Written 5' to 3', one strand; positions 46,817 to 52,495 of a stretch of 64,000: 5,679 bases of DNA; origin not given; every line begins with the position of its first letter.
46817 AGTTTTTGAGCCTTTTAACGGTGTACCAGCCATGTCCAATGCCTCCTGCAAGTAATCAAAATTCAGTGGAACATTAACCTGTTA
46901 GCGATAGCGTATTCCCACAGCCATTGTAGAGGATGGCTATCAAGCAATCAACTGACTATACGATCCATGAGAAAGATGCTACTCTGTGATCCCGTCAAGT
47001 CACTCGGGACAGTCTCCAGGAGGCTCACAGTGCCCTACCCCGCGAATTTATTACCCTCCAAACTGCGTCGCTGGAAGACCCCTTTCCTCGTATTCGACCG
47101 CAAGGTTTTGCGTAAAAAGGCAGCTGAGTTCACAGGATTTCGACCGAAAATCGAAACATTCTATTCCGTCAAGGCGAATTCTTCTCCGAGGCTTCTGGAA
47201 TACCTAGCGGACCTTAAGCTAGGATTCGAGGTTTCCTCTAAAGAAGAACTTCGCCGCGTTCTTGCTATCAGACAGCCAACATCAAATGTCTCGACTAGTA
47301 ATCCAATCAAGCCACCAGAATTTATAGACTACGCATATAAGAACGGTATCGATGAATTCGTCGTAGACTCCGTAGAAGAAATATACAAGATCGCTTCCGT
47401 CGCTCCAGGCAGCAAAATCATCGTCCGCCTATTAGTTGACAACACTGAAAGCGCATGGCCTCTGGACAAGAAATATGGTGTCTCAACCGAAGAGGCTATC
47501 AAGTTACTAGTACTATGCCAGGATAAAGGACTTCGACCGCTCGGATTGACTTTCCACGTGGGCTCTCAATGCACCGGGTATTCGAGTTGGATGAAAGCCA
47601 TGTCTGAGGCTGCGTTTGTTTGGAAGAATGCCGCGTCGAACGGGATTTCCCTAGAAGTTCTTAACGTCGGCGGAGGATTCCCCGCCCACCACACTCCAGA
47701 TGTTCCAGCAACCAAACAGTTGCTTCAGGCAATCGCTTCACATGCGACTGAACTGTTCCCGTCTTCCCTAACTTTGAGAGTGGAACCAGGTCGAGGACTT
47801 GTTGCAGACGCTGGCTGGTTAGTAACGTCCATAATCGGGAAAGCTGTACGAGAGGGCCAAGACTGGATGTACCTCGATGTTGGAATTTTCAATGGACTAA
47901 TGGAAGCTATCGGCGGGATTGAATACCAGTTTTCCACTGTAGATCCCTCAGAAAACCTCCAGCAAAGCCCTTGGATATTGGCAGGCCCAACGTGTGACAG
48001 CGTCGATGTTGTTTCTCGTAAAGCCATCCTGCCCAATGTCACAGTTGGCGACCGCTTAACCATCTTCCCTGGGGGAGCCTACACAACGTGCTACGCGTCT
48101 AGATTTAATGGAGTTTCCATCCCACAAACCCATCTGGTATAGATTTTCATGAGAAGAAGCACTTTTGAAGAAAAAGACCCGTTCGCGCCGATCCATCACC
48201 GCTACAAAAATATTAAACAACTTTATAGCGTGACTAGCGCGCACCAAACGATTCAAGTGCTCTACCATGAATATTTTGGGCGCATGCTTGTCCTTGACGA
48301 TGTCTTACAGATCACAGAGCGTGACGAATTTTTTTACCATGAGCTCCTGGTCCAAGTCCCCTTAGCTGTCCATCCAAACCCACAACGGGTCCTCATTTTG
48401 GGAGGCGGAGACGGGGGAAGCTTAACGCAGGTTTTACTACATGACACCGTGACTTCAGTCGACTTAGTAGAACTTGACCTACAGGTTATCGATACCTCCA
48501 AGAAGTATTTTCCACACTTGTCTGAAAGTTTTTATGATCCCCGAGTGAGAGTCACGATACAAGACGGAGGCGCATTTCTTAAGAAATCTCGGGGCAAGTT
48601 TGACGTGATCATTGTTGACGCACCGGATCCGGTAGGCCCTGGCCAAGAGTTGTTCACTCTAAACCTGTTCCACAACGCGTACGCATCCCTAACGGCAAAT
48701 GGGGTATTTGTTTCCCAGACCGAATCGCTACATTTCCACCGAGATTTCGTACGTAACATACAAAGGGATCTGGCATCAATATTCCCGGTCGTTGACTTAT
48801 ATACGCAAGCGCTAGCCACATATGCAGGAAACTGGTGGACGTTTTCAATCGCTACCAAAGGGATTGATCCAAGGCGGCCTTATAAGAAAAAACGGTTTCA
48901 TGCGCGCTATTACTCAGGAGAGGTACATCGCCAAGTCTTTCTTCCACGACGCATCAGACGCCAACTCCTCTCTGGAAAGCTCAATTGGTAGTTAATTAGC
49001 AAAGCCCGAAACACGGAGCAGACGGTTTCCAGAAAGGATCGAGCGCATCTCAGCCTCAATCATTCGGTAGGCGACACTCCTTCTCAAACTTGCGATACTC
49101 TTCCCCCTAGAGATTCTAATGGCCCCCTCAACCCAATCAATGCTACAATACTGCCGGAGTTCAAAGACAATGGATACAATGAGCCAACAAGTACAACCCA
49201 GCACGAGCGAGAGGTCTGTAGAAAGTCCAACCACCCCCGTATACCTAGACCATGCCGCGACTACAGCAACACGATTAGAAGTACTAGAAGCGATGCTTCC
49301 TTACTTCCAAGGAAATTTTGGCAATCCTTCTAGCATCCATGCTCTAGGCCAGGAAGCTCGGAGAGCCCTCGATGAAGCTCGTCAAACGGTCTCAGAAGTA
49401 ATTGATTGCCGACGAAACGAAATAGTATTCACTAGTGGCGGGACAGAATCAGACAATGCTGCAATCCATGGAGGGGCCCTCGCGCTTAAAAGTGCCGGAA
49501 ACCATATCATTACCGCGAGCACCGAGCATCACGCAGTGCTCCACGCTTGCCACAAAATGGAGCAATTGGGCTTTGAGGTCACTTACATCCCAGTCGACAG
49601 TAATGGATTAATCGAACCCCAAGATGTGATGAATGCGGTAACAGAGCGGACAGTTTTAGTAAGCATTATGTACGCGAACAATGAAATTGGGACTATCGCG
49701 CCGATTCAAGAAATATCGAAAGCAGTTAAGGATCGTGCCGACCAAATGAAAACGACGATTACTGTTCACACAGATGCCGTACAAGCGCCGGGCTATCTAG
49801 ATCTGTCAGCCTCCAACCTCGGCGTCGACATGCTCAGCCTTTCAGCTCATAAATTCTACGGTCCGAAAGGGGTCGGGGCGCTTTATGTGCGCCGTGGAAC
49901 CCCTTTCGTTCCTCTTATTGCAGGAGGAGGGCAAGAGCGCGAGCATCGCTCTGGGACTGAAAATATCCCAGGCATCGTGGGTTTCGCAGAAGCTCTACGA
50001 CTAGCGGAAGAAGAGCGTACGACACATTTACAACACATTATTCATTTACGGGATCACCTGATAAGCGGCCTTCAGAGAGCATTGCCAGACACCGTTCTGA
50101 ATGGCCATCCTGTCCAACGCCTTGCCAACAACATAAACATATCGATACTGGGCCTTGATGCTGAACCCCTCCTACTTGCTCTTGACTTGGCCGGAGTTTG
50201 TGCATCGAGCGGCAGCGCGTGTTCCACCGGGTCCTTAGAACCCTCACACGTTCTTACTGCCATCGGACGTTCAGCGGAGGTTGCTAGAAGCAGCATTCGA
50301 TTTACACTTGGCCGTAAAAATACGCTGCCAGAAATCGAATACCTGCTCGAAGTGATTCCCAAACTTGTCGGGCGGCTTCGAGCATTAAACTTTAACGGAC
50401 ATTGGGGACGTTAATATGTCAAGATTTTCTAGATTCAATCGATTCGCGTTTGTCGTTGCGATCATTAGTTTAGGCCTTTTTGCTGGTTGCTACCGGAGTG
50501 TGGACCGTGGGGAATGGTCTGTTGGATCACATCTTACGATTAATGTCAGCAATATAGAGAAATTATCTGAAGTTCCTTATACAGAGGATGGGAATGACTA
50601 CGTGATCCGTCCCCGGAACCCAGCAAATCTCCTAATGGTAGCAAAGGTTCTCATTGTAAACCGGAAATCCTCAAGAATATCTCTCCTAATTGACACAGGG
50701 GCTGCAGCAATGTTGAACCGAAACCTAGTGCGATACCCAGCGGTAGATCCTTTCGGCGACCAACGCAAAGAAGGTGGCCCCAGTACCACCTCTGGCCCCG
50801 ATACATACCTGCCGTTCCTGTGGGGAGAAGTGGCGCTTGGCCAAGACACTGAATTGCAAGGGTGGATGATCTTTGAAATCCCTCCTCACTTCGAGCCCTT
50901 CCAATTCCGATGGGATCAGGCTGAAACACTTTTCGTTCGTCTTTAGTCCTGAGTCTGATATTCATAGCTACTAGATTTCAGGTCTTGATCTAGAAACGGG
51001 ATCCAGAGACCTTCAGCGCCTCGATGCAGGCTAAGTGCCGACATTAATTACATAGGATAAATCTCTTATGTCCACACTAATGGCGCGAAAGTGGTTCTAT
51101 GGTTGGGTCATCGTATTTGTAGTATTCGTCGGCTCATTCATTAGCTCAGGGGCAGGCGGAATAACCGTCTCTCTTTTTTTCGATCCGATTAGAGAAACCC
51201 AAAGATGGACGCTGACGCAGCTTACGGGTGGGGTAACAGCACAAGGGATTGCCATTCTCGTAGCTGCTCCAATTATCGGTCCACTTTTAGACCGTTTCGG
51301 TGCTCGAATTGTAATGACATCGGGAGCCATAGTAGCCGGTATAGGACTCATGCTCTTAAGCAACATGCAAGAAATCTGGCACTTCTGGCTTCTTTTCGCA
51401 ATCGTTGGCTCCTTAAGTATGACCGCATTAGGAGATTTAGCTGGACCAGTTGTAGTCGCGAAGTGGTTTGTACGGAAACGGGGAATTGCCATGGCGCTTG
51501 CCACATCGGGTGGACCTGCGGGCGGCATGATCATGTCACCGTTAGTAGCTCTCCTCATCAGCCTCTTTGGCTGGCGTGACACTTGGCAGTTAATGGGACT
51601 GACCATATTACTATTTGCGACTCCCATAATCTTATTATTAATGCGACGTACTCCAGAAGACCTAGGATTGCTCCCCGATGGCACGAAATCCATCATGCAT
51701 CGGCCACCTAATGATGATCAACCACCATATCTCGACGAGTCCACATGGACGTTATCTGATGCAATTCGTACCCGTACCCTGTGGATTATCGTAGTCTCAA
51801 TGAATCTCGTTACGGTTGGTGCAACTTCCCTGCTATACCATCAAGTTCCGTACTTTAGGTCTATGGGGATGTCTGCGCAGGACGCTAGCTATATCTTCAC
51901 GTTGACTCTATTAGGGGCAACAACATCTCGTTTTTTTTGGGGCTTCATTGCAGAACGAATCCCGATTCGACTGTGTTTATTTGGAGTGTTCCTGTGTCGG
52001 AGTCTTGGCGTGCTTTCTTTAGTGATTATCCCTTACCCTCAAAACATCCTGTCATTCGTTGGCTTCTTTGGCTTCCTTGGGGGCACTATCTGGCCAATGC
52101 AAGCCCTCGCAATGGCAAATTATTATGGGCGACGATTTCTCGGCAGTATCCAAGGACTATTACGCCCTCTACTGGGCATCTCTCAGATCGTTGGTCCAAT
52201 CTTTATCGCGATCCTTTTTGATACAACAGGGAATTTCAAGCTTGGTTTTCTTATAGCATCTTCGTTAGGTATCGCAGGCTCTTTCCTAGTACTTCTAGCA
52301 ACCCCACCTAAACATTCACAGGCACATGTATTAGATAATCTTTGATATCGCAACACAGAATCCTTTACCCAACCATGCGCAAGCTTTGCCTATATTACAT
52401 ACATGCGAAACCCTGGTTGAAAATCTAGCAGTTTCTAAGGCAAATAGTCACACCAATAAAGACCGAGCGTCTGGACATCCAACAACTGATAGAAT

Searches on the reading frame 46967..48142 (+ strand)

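Call 26: search_protein_families(library=pfam, proteins=[window:46967-48142:+], max_evalue=0.00001)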
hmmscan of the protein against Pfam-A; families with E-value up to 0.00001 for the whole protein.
window:46967-48142:+ (391 aa): 2 families
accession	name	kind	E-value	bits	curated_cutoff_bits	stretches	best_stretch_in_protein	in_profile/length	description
PF02784.22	Orn_Arg_deC_N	-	2.1e-50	171.9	23.4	1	49-280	5-247/247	Pyridoxal-dependent decarboxylase, pyridoxal binding domain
PF00278.28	Orn_DAP_Arg_deC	-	9.2e-15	55.1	23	1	134-367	5-92/95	Pyridoxal-dependent decarboxylase, C-terminal sheet domain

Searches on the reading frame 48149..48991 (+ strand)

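Call 26: search_protein_families(library=pfam, proteins=[window:48149-48991:+], max_evalue=0.00001)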
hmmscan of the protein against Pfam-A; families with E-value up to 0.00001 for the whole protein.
window:48149-48991:+ (280 aa): 2 families
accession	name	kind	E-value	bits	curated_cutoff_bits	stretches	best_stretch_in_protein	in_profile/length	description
PF01564.23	Spermine_synth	-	7.1e-59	198.9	22.9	1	60-237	1-178/186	Spermine/spermidine synthase domain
PF17284.7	Spermine_synt_N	-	3.2e-09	37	22.1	1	6-57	3-53/53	Spermidine synthase tetramerisation domain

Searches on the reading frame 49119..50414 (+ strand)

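Call 26: search_protein_families(library=pfam, proteins=[window:49119-50414:+], max_evalue=0.00001)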
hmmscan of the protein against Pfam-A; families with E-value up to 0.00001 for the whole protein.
window:49119-50414:+ (431 aa): 1 family
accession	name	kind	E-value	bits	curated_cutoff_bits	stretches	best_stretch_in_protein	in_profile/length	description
PF00266.25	Aminotran_5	-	1e-77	262.1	21.5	1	41-409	1-371/371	Aminotransferase class-V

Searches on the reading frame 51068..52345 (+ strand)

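Call 26: search_protein_families(library=pfam, proteins=[window:51068-52345:+], max_evalue=0.00001)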
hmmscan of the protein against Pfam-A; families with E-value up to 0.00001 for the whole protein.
window:51068-52345:+ (425 aa): 1 family
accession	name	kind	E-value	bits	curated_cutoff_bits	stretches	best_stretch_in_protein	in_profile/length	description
PF07690.21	MFS_1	-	2.7e-44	152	33.4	2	19-364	1-334/347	Major Facilitator Superfamily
